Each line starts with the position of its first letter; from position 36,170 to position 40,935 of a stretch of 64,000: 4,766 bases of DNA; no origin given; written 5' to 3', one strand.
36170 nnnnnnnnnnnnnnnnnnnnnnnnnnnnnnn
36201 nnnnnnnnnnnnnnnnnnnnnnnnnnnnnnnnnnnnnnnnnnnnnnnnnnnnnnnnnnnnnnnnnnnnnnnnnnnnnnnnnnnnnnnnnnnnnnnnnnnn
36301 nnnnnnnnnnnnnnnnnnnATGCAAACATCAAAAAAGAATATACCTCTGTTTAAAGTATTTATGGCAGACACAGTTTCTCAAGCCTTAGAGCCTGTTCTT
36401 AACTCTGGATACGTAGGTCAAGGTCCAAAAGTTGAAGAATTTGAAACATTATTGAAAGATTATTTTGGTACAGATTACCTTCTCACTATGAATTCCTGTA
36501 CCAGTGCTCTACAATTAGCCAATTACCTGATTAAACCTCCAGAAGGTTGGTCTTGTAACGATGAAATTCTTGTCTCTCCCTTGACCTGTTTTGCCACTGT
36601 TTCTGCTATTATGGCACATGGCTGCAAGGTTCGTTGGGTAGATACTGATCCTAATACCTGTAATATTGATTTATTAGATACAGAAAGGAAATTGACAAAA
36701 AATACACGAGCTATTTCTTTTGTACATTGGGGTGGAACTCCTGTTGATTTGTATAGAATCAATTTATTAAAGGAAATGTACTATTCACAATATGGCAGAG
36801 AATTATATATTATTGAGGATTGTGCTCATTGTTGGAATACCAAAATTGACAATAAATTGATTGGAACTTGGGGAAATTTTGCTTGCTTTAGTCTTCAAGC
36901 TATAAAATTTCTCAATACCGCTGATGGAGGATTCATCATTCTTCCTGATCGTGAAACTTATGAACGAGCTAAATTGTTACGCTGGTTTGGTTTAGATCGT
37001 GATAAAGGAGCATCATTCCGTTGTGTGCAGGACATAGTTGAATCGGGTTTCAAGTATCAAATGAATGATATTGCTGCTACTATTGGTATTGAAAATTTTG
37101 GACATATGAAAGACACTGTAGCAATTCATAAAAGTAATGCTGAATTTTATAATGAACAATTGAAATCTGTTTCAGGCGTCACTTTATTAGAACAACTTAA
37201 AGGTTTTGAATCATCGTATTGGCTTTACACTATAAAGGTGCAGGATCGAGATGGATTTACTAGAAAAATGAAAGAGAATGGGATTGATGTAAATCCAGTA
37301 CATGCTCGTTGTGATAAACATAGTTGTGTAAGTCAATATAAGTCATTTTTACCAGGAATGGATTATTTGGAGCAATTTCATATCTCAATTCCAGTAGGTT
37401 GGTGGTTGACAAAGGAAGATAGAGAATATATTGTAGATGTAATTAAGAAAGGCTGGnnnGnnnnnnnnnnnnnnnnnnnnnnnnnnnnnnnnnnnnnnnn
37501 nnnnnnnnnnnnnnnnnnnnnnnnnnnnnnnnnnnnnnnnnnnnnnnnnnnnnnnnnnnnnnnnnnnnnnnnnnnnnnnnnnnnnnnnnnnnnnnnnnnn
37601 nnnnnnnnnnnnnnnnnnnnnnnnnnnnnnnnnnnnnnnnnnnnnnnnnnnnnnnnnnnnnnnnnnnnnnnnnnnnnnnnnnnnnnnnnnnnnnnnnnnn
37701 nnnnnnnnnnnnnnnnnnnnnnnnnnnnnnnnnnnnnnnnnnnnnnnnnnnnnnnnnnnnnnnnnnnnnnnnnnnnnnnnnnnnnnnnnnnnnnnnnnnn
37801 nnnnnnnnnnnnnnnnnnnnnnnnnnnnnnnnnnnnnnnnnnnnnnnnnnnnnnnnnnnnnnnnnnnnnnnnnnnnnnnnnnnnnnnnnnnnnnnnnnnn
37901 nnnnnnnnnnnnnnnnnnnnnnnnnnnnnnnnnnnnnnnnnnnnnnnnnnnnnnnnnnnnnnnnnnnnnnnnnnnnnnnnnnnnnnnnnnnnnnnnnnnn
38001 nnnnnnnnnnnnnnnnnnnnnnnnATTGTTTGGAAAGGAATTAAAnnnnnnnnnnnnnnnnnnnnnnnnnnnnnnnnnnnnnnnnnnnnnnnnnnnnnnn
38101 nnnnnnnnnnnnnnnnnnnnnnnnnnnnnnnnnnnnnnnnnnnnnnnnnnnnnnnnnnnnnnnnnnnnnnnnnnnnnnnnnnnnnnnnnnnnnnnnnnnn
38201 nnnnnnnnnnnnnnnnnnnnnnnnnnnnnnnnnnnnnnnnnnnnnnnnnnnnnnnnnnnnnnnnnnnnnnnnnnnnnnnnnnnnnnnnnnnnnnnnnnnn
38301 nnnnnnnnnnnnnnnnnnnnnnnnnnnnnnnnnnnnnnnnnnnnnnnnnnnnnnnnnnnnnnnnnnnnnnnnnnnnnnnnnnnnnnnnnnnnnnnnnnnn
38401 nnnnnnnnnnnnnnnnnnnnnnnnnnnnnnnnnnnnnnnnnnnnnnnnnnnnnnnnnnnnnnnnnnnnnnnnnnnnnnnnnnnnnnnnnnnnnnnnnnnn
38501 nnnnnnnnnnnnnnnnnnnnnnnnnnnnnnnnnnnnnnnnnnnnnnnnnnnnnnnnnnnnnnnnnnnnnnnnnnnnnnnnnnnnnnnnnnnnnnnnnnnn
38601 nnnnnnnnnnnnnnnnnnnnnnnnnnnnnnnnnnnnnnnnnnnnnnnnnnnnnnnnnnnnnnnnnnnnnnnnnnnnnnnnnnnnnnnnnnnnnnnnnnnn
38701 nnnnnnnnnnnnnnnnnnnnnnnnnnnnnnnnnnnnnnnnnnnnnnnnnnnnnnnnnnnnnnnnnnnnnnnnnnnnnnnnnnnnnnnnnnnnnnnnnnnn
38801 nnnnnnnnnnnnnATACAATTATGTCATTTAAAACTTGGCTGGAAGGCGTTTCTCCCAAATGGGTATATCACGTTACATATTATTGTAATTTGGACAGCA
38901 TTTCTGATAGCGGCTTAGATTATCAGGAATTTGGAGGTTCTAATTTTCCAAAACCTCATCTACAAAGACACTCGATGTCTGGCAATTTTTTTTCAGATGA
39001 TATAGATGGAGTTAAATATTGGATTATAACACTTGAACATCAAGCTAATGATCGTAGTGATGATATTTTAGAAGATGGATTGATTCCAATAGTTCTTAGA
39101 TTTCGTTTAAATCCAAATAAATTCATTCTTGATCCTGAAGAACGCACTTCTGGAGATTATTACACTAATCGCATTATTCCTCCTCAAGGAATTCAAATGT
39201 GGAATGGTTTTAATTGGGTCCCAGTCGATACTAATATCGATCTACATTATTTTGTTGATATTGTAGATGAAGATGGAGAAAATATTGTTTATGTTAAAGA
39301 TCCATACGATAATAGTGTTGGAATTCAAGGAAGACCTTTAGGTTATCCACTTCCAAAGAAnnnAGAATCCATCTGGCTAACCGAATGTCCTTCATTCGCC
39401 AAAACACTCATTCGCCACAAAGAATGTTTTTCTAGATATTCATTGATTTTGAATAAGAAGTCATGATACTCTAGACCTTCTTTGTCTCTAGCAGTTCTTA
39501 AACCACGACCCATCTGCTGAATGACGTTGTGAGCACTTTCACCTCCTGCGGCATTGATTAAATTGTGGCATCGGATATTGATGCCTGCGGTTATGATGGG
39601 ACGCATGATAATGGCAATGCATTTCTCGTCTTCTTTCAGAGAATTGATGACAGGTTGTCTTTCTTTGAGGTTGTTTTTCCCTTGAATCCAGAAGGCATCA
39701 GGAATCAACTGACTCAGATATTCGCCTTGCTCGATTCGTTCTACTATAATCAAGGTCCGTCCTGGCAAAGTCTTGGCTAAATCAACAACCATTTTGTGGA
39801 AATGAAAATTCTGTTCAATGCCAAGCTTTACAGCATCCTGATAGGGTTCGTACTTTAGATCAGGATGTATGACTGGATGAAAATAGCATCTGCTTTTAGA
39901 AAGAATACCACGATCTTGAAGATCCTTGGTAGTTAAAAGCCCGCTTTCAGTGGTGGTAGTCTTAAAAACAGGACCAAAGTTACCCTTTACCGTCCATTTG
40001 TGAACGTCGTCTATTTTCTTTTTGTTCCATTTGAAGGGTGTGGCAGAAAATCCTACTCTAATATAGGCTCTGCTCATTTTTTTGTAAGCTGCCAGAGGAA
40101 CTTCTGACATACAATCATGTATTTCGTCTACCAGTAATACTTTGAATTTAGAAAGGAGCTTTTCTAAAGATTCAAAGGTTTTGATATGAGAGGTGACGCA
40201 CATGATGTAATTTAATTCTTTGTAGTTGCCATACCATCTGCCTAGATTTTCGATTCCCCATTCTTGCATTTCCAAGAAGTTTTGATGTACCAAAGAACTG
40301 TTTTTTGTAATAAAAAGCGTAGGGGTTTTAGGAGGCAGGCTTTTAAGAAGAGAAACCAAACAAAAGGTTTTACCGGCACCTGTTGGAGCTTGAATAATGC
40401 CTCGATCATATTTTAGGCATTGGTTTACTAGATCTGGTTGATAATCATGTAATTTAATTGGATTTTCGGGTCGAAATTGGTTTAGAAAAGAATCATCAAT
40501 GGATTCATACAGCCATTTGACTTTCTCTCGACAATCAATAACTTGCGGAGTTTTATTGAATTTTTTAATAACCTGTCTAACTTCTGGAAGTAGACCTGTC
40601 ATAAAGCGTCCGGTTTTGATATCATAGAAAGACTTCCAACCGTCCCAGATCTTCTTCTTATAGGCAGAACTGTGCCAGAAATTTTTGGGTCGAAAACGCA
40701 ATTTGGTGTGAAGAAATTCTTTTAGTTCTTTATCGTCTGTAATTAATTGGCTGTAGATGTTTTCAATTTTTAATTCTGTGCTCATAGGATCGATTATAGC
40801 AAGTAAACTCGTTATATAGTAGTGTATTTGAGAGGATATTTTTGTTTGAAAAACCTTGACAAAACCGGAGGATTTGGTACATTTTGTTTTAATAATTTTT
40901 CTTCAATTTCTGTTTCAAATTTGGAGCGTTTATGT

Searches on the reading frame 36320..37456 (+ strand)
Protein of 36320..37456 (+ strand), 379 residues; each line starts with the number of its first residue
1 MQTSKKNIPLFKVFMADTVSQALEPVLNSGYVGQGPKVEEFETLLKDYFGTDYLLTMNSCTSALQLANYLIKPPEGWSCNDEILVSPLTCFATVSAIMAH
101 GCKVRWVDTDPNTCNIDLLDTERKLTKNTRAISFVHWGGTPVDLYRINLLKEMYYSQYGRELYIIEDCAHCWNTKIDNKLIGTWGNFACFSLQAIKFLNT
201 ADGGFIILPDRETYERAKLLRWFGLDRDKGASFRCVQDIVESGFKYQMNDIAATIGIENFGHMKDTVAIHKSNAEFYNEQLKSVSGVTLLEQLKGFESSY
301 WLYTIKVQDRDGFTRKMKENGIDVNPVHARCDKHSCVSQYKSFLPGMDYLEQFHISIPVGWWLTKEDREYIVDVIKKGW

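Call 10: search_protein_families(library=pfam, proteins=[window:36320-37456:+], max_evalue=0.001)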
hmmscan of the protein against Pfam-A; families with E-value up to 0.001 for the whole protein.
window:36320-37456:+ (379 aa): 1 family
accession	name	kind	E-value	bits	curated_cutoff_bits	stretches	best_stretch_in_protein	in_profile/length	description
PF01041.23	DegT_DnrJ_EryC1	-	3e-67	227.8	19.8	1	19-375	7-359/360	DegT/DnrJ/EryC1/StrS aminotransferase family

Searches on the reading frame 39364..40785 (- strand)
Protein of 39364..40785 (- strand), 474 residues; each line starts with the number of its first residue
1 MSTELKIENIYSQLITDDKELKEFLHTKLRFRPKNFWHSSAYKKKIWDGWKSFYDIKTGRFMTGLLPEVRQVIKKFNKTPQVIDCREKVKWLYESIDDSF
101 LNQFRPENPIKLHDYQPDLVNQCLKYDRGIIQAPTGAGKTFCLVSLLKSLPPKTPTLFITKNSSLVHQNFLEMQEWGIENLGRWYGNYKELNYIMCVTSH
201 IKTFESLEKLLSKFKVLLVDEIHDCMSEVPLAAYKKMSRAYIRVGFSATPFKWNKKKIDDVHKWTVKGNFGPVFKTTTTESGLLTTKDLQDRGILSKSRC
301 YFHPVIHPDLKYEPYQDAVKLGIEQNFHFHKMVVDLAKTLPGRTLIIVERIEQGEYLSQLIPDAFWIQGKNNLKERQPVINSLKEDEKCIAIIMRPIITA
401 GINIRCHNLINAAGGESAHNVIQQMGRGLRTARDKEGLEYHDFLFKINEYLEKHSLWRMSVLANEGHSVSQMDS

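Call 5: search_protein_families(library=phrogs, proteins=[window:39364-40785:-], max_evalue=0.001)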
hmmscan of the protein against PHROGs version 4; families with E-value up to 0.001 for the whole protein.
window:39364-40785:- (474 aa): 6 families
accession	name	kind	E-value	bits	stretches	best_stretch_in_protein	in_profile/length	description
phrog_16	-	DNA, RNA and nucleotide metabolism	2e-63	216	2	99-463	260-613/986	DNA helicase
phrog_9690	-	DNA, RNA and nucleotide metabolism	1.4e-31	110.7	1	186-470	13-300/306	DNA helicase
phrog_16259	-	DNA, RNA and nucleotide metabolism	5.8e-25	89.2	1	4-257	5-268/330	DNA helicase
phrog_14619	-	DNA, RNA and nucleotide metabolism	1.7e-19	71.5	1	7-153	5-161/314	DNA helicase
phrog_5173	-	unknown function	9.9e-06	25.1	1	127-254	62-189/721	-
phrog_2488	-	DNA, RNA and nucleotide metabolism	0.00033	20.5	0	114-168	21-86/579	DNA helicase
